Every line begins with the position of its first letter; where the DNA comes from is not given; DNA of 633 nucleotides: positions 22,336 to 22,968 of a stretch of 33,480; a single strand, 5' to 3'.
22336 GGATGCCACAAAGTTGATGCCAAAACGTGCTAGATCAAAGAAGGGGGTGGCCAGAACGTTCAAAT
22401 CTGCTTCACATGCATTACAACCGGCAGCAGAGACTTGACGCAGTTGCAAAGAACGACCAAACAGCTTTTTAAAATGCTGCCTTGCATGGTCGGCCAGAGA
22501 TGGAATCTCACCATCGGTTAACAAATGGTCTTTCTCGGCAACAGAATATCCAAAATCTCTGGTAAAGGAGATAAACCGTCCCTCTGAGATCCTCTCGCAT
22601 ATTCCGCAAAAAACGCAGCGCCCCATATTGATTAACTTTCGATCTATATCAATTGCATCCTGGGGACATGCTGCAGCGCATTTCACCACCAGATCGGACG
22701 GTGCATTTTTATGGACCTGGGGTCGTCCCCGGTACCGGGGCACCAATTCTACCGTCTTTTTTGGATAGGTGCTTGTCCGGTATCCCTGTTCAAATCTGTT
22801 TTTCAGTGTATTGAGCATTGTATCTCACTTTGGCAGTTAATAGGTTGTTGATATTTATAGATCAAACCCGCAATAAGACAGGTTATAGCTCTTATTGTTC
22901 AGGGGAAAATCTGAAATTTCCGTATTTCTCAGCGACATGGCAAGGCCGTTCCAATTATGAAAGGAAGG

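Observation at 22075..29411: Six-gene complex-I-like / group-4-hydrogenase-like operon whose catalytic subunit has lost the [NiFe] cysteine ligands (Ehr-type, function unknown)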

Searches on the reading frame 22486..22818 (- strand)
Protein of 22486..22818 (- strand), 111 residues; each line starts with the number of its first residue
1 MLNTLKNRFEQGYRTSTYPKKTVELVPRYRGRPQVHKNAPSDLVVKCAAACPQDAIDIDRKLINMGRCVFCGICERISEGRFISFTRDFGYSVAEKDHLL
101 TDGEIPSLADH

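Call 83: search_solved_structures(query=window:22486-22818:-, max_evalue=0.01, show_alignments=4)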
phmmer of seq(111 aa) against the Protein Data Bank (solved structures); distinct sequences matched with E-value up to 0.01: 29.
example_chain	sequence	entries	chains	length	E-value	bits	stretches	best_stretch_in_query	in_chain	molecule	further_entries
7z0s_F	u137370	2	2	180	2e-09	40.8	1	4-101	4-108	Formate hydrogenlyase subunit 6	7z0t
7awt_I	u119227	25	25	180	1.1e-07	35.1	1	14-100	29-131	NADH-quinone oxidoreductase subunit I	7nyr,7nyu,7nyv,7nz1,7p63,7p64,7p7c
7p7k_I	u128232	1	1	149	4.4e-07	33.2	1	18-100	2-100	NADH-quinone oxidoreductase subunit I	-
7p61_I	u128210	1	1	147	3.7e-06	30.2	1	19-100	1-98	NADH-quinone oxidoreductase subunit I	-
8e9g_I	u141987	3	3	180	1.1e-05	28.7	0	14-59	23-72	NADH-quinone oxidoreductase subunit I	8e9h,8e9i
2fug_9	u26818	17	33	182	1.3e-05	28.5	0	63-91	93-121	NADH-quinone oxidoreductase chain 9 | NADH-QUINONE OXIDOREDUCTASE SUBUNIT 9 | NADH-quinone oxidoreductase subunit I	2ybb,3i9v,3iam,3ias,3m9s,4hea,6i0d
7p69_I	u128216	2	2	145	1.9e-05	28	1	23-100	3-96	NADH-quinone oxidoreductase subunit I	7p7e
7p62_I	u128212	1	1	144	2.5e-05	27.6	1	23-100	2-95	NADH-quinone oxidoreductase subunit I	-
8qby_I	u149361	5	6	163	0.0002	24.7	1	14-102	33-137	NADH-quinone oxidoreductase subunit I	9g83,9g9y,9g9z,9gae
9f5x_G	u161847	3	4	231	0.0011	22.3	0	14-103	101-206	NADH:ubiquinone oxidoreductase subunit 8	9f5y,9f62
7ar7_I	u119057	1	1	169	0.0014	22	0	5-104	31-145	NADH dehydrogenase [ubiquinone] iron-sulfur protein 8-A, mitochondrial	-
6x89_S8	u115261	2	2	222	0.0016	21.8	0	3-103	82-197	NADH dehydrogenase [ubiquinone] iron-sulfur protein 8, mitochondrial | NDUS8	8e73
7aqr_I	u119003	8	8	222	0.0031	20.8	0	5-103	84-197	NADH dehydrogenase [ubiquinone] iron-sulfur protein 8-A, mitochondrial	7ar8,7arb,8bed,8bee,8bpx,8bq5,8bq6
7a23_D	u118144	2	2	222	0.0032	20.8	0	5-103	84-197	TYKY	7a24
8b9z_I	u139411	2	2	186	0.0034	20.7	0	14-100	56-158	NADH dehydrogenase (ubiquinone) 23 kDa subunit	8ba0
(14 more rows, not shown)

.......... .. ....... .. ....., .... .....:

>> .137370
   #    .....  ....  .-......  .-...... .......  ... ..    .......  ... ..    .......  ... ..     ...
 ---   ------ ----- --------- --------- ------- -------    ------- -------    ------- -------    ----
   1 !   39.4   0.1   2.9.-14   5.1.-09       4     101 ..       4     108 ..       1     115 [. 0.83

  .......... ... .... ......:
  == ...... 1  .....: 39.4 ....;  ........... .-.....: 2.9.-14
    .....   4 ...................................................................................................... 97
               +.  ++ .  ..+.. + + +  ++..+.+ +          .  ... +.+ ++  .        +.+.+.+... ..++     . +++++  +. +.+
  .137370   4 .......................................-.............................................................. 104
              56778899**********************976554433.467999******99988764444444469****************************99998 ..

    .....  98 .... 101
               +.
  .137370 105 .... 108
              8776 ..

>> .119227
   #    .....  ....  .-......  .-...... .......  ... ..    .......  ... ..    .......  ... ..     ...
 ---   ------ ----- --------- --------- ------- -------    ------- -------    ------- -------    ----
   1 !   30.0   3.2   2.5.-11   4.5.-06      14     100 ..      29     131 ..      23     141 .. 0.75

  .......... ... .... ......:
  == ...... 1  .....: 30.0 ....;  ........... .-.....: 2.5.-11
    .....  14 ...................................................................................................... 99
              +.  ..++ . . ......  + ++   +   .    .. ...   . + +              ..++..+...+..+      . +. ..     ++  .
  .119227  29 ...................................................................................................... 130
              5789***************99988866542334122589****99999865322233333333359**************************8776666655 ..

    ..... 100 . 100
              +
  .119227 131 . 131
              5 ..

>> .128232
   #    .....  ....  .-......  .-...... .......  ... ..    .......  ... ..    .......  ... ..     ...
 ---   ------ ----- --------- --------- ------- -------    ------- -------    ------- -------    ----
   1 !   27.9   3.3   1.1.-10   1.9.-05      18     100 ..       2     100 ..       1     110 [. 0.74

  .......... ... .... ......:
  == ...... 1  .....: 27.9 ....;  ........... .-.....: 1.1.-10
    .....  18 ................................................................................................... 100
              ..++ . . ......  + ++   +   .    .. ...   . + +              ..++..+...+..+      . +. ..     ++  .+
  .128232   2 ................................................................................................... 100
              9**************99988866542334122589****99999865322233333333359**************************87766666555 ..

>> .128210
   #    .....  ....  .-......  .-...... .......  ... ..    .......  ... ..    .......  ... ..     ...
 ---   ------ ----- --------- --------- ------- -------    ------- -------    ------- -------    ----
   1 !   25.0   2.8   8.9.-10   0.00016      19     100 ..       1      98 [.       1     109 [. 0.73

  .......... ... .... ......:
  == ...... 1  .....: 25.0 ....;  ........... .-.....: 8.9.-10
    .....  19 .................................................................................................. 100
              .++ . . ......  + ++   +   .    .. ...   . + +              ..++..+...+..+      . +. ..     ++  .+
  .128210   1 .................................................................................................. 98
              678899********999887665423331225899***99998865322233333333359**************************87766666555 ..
